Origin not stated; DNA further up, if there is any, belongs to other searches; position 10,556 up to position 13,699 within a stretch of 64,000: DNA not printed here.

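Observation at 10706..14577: Catalase-related haem domain fused to a LodA/GoxA-type CTQ quinoprotein oxidase, with its LodB-type flavoprotein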

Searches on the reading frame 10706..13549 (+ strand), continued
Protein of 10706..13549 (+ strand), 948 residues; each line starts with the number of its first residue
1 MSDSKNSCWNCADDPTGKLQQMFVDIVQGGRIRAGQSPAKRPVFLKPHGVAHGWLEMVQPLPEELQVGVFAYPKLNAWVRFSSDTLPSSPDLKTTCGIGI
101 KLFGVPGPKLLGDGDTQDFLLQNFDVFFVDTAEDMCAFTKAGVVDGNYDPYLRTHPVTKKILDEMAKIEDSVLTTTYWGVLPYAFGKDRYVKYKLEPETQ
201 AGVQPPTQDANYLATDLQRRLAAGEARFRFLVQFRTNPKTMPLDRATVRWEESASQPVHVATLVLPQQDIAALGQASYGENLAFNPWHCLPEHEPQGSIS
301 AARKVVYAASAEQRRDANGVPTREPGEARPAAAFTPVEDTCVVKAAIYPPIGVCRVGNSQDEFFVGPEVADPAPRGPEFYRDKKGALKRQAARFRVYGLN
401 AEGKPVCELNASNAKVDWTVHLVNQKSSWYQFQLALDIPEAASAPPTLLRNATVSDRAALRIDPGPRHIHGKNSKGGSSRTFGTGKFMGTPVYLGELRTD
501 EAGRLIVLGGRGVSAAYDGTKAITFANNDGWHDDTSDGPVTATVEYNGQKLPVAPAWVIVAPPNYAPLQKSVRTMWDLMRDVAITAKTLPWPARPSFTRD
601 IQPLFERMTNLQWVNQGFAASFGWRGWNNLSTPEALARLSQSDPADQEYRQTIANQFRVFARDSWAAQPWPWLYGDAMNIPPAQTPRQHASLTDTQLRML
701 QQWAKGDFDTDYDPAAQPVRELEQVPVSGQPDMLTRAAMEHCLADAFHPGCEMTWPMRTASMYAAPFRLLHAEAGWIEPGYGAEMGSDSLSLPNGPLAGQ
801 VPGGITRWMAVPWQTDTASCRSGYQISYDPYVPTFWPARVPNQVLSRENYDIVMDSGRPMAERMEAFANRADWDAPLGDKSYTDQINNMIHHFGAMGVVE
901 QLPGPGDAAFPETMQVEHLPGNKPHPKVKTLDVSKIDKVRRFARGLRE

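Call 37: get_annotated_region(hit=H2, flank=5000)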
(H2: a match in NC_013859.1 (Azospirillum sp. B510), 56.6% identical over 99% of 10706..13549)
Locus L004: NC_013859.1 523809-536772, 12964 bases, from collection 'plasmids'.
description: Azospirillum sp. B510 plasmid pAB510e, complete sequence
organism: Azospirillum sp. B510 (NCBI taxid 137722)
taxonomy: Bacteria; Pseudomonadota; Alphaproteobacteria; Rhodospirillales; Azospirillaceae; Azospirillum; Azospirillum sp. B510
host: -; source: -; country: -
typing (MOB-suite, as given by PLSDB): mobilizable; relaxase MOBP,MOBP
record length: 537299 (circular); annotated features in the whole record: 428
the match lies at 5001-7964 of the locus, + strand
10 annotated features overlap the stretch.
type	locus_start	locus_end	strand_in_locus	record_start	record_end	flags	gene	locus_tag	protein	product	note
CDS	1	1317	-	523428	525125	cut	-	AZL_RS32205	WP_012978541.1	LytS/YhcK type 5TM receptor domain-containing protein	GO:0007165 - signal transduction [Evidence IEA]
CDS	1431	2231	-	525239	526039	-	-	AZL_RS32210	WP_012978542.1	polysaccharide deacetylase family protein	-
CDS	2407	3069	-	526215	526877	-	-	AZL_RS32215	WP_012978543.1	HAD family hydrolase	-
CDS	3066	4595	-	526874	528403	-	-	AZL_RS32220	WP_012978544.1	malonyl-CoA synthase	-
CDS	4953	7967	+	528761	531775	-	-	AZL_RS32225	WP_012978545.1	LodA/GoxA family CTQ-dependent oxidase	-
CDS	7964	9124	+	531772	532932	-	-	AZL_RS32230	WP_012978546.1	NAD(P)/FAD-dependent oxidoreductase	-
CDS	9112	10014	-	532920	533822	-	-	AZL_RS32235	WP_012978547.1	LysR family transcriptional regulator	-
CDS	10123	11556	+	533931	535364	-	-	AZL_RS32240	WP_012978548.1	aldehyde dehydrogenase family protein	-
CDS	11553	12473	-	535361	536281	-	-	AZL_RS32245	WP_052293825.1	ParB/RepB/Spo0J family partition protein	GO:0007059 - chromosome segregation [Evidence IEA]; GO:0000910 - cytokinesis [Evidence IEA]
CDS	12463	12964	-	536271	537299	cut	-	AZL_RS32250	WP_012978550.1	AAA family ATPase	-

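Call 38: get_annotated_region(hit=H6, flank=5000)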
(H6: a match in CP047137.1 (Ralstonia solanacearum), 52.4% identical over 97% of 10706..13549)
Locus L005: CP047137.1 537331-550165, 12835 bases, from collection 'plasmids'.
description: Ralstonia solanacearum strain CFBP 8697 plasmid unnamed, complete sequence
organism: Ralstonia solanacearum (NCBI taxid 305)
taxonomy: Bacteria; Pseudomonadota; Betaproteobacteria; Burkholderiales; Burkholderiaceae; Ralstonia; Ralstonia solanacearum
host: -; source: Potato,Single cell,tuber; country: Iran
typing (MOB-suite, as given by PLSDB): mobilizable; relaxase MOBP
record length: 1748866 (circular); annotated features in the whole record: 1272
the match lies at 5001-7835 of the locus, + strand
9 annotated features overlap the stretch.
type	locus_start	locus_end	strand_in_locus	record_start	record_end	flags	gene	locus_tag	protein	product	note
CDS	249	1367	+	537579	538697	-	-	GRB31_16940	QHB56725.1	DUF4172 domain-containing protein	-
CDS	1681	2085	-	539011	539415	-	-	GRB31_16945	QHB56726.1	DNA helicase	-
CDS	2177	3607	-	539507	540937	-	-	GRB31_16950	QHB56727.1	amino acid permease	-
CDS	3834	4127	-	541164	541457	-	-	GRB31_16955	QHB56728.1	FAD-dependent oxidoreductase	-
CDS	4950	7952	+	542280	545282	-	-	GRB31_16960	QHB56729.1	catalase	-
CDS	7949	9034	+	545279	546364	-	-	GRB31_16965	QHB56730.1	oxidoreductase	-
CDS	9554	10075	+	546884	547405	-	-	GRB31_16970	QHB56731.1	fimbrial major subunit CsuA/B family protein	-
CDS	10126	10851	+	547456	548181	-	-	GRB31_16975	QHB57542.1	fimbria/pilus periplasmic chaperone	-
CDS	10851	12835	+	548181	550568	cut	-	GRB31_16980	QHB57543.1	fimbria/pilus outer membrane usher protein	-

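Call 80: get_annotated_region(hit=H22, flank=4000)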
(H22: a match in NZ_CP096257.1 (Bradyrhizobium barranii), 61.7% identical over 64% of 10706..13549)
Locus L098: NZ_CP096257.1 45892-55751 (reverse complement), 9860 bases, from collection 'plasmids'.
description: Bradyrhizobium barranii subsp. apii strain 1S5 plasmid pBb1S5b, complete sequence
organism: Bradyrhizobium barranii (NCBI taxid 2819348)
taxonomy: Bacteria; Pseudomonadota; Alphaproteobacteria; Hyphomicrobiales; Nitrobacteraceae; Bradyrhizobium; Bradyrhizobium barranii
host: -; source: Glycine max cv. AC Glengarry,Cell culture,Root nodule from soybean plant inoculated with root zone soil from ...; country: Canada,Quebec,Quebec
typing (MOB-suite, as given by PLSDB): conjugative; relaxase MOBQ; mating-pair formation MPF_T
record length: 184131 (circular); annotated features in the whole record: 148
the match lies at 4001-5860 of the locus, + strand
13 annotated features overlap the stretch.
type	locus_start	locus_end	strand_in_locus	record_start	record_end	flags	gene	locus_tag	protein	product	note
CDS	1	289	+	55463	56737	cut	-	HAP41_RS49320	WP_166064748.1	IS256 family transposase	-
CDS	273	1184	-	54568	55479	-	-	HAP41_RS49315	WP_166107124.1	hypothetical protein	-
CDS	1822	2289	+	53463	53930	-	-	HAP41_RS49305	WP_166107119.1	cell envelope biogenesis protein TolA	-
CDS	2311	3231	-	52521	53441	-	ligD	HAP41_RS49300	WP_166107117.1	non-homologous end-joining DNA ligase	GO:0006310 - DNA recombination [Evidence IEA]; GO:0006281 - DNA repair [Evidence IEA]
CDS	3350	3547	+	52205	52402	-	-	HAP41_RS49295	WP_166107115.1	DUF3606 domain-containing protein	-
CDS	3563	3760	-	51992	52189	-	-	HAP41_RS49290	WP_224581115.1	hypothetical protein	-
CDS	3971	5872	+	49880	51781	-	-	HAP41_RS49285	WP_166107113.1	LodA/GoxA family CTQ-dependent oxidase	-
CDS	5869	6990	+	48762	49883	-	-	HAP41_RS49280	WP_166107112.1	NAD(P)/FAD-dependent oxidoreductase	-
CDS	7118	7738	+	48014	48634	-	-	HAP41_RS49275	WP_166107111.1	NADPH-dependent F420 reductase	-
CDS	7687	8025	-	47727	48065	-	-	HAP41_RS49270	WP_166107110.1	VOC family protein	-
CDS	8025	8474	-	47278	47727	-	-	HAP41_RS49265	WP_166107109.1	XRE family transcriptional regulator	-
CDS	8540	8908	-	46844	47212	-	-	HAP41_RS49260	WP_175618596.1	hypothetical protein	-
CDS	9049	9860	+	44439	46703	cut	-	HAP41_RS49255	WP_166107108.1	hypothetical protein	-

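Call 81: get_annotated_region(hit=H23, flank=4000)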
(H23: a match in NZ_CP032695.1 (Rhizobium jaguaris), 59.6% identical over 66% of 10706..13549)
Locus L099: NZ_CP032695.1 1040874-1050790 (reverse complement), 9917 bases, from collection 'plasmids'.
description: Rhizobium jaguaris strain CCGE525 plasmid pRCCGE525c, complete sequence
organism: Rhizobium jaguaris (NCBI taxid 1312183)
taxonomy: Bacteria; Pseudomonadota; Alphaproteobacteria; Hyphomicrobiales; Rhizobiaceae; Rhizobium; Rhizobium jaguaris
host: -; source: Calliandra grandiflora; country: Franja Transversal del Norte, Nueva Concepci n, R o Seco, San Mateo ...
typing (MOB-suite, as given by PLSDB): non-mobilizable; mating-pair formation MPF_T
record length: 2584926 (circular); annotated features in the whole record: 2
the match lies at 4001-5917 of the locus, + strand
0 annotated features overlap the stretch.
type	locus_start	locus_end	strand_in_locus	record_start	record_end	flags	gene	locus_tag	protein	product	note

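Call 82: get_annotated_region(hit=H25, flank=4000)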
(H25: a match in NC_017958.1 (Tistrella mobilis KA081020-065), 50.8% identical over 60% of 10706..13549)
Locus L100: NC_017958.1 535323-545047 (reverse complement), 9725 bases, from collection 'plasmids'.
description: Tistrella mobilis KA081020-065 plasmid pTM3, complete sequence
organism: Tistrella mobilis KA081020-065 (NCBI taxid 1110502)
taxonomy: Bacteria; Pseudomonadota; Alphaproteobacteria; Geminicoccales; Geminicoccaceae; Tistrella; Tistrella mobilis; Tistrella mobilis KA081020-065
host: -; source: -; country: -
typing (MOB-suite, as given by PLSDB): conjugative; replicon rep_cluster_10; relaxase MOBH; mating-pair formation MPF_G
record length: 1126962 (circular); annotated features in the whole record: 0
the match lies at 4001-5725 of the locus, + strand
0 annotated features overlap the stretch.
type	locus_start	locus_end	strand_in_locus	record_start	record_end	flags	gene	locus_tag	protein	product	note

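Call 83: get_annotated_region(hit=H26, flank=4000)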
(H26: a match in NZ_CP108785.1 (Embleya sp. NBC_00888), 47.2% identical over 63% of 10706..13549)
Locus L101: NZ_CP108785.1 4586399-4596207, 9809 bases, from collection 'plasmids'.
description: Embleya sp. NBC_00888 plasmid unnamed1, complete sequence
organism: Embleya sp. NBC_00888 (NCBI taxid 2975960)
taxonomy: Bacteria; Actinomycetota; Actinomycetes; Kitasatosporales; Streptomycetaceae; Embleya; Embleya sp. NBC 00888
host: -; source: -; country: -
typing (MOB-suite, as given by PLSDB): mobilizable; relaxase MOBP
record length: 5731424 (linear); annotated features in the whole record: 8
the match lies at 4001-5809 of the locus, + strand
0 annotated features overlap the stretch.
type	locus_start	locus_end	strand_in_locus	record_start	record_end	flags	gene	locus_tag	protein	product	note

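Call 84: get_annotated_region(hit=H28, flank=4000)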
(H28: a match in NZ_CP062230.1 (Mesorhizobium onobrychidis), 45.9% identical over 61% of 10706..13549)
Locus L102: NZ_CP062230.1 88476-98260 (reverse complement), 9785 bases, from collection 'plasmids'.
description: Mesorhizobium onobrychidis strain OM4 plasmid pOM4, complete sequence
organism: Mesorhizobium onobrychidis (NCBI taxid 2775404)
taxonomy: Bacteria; Pseudomonadota; Alphaproteobacteria; Hyphomicrobiales; Phyllobacteriaceae; Mesorhizobium; Mesorhizobium onobrychidis
host: -; source: Sainfoin,pure bacterial culture,Nodule tissue; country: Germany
typing (MOB-suite, as given by PLSDB): non-mobilizable; mating-pair formation MPF_T
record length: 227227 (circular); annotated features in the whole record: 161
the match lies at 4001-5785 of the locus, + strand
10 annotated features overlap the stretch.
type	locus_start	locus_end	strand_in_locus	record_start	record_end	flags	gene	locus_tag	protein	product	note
CDS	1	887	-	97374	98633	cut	-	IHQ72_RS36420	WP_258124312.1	hypothetical protein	-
CDS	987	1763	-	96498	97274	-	-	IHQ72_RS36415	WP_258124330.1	two-component regulator propeller domain-containing protein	-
CDS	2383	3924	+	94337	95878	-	-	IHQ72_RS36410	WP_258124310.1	hypothetical protein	-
CDS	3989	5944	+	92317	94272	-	-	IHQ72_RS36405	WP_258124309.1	LodA/GoxA family CTQ-dependent oxidase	-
CDS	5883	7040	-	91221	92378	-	-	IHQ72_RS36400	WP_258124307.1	FAD-dependent monooxygenase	-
CDS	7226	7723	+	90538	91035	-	-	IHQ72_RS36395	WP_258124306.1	C-terminal helicase domain-containing protein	-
CDS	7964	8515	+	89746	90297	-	-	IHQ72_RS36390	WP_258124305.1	hypothetical protein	-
CDS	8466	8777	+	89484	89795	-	-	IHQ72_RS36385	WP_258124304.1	hypothetical protein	-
CDS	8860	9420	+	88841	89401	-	-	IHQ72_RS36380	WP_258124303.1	hypothetical protein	-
CDS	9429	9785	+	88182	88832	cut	-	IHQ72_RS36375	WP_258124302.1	AAA family ATPase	-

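Call 88: predict_structure(alignment_id=A2)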
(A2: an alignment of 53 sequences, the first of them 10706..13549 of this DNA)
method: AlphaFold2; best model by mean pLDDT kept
length: 948 residues; sequences in the alignment: 53
mean_pLDDT: 77.7   pTM: 0.80
mean pLDDT of the five models: 77.7, 74.5, 73.2, 72.7, 71.8
residues with pLDDT >= 90: 356; 70-90: 325; 50-70: 133; < 50: 134
segments of 3 or more residues with pLDDT < 50: 1-6, 431-442, 446-448, 524-527, 613-624, 665-690, 745-753, 812-842, 922-948
pLDDT, mean of each block of 10 residues (from residue 1): 49 91 86 72 73 94 93 94 69 79 93 90 91 94 86 92 83 91 94 90 64 88 94 95 93 95 93 69 84 95 91 81 63 66 94 91 92 84 89 96 91 96 81 41 49 69 95 90 92 95 96 80 55 89 93 94 66 82 87 88 78 43 54 84 88 74 49 34 41 83 92 88 93 93 50 63 91 77 57 77 77 40 34 32 74 90 78 64 67 76 79 77 44 41 41
secondary structure, 60 per line:
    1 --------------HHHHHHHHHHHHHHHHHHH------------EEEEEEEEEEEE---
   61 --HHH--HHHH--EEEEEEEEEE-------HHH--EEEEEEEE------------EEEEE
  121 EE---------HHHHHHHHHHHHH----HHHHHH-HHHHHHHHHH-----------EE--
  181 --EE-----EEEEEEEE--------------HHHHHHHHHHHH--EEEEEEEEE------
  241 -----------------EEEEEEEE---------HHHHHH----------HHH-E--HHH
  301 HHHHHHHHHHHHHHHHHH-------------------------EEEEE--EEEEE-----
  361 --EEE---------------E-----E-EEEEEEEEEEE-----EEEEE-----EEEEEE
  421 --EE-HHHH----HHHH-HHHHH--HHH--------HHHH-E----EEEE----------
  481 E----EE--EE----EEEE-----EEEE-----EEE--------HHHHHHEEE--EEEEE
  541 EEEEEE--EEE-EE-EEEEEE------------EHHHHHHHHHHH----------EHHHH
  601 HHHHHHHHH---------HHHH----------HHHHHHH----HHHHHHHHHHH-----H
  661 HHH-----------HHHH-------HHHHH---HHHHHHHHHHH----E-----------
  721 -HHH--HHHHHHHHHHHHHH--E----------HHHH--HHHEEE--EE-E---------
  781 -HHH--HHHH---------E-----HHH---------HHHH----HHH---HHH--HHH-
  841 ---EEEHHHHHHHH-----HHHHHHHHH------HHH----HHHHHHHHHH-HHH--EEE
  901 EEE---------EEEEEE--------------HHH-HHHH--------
elements in order (helices of 4 or more, strands of 3 or more residues): H15-33 E46-57 H68-71 E74-83 E96-103 E116-122 H132-144 H149-154 H156-165 E190-197 H212-223 E226-234 E258-265 H275-280 H298-318 E344-348 E351-355 E363-365 E389-399 E405-409 E415-420 H426-429 H434-437 H439-443 H457-460 E467-470 E496-499 E505-508 E514-516 H525-530 E531-533 E536-546 E549-551 E556-561 H575-585 H597-609 H619-622 H633-639 H644-654 H660-663 H675-678 H686-690 H694-704 H727-740 H754-757 E763-765 H787-790 H818-821 E844-846 H847-854 H860-868 H882-891 E898-903 E913-918 H937-940

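Call 90: fold_search(model_id=the predicted structure, library=pdb)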
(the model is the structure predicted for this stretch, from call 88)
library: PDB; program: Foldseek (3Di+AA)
matches with E <= 10: 459; with E <= 0.001: 234
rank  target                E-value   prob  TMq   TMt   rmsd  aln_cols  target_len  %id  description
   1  6vmw_A                2.6e-25  1.00  0.46  0.55   7.0       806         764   22  Crystal structure of the F316A mutant of GoxA soaked with glycine (released 2020-04-08)
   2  6eer_A                3.9e-25  1.00  0.45  0.54   8.3       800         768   22  Structure of glycine-bound GoxA from Pseudoalteromonas luteoviolacea (released 2019-01-16)
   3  6uc1_D                5.7e-25  1.00  0.45  0.54   7.7       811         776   22  Crystal structure of D678A GoxA soaked in glycine at pH 7.5 (released 2019-10-23)
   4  6vmw_B                5.7e-25  1.00  0.45  0.53   8.5       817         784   22  Crystal structure of the F316A mutant of GoxA soaked with glycine (released 2020-04-08)
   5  6byw_B                6.8e-25  1.00  0.45  0.54   8.1       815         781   22  Structure of GoxA from Pseudoalteromonas luteoviolacea (released 2018-02-14)
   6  6ubz_D                8.6e-25  1.00  0.44  0.52   9.3       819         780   21  Crystal structure of D678A GoxA bound to glycine at pH 5.5 (released 2019-10-23)
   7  6ubr_B                9.0e-25  1.00  0.46  0.54   8.2       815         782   22  Crystal structure of D678A GoxA bound to glycine at pH 7.5 (released 2019-10-23)
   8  6byw_D                1.1e-24  1.00  0.45  0.55   8.7       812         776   22  Structure of GoxA from Pseudoalteromonas luteoviolacea (released 2018-02-14)
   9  6ubr_D                1.2e-24  1.00  0.45  0.54   8.7       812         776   22  Crystal structure of D678A GoxA bound to glycine at pH 7.5 (released 2019-10-23)
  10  6eer_C                1.8e-24  1.00  0.45  0.53   7.6       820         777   21  Structure of glycine-bound GoxA from Pseudoalteromonas luteoviolacea (released 2019-01-16)
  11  6ubn_A                1.9e-24  1.00  0.45  0.53   7.8       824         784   21  Crystal structure of D678E GoxA bound to glycine (released 2019-10-23)
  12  6uc1_B                2.0e-24  1.00  0.46  0.55   7.5       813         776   22  Crystal structure of D678A GoxA soaked in glycine at pH 7.5 (released 2019-10-23)
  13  6ubr_C                2.2e-24  1.00  0.45  0.54   8.9       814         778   22  Crystal structure of D678A GoxA bound to glycine at pH 7.5 (released 2019-10-23)
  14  6vl7_C                2.4e-24  1.00  0.45  0.54   7.7       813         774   22  Crystal structure of the H583C mutant of GoxA soaked with glycine (released 2020-04-08)
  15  6vmw_D                2.5e-24  1.00  0.46  0.56   7.1       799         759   22  Crystal structure of the F316A mutant of GoxA soaked with glycine (released 2020-04-08)
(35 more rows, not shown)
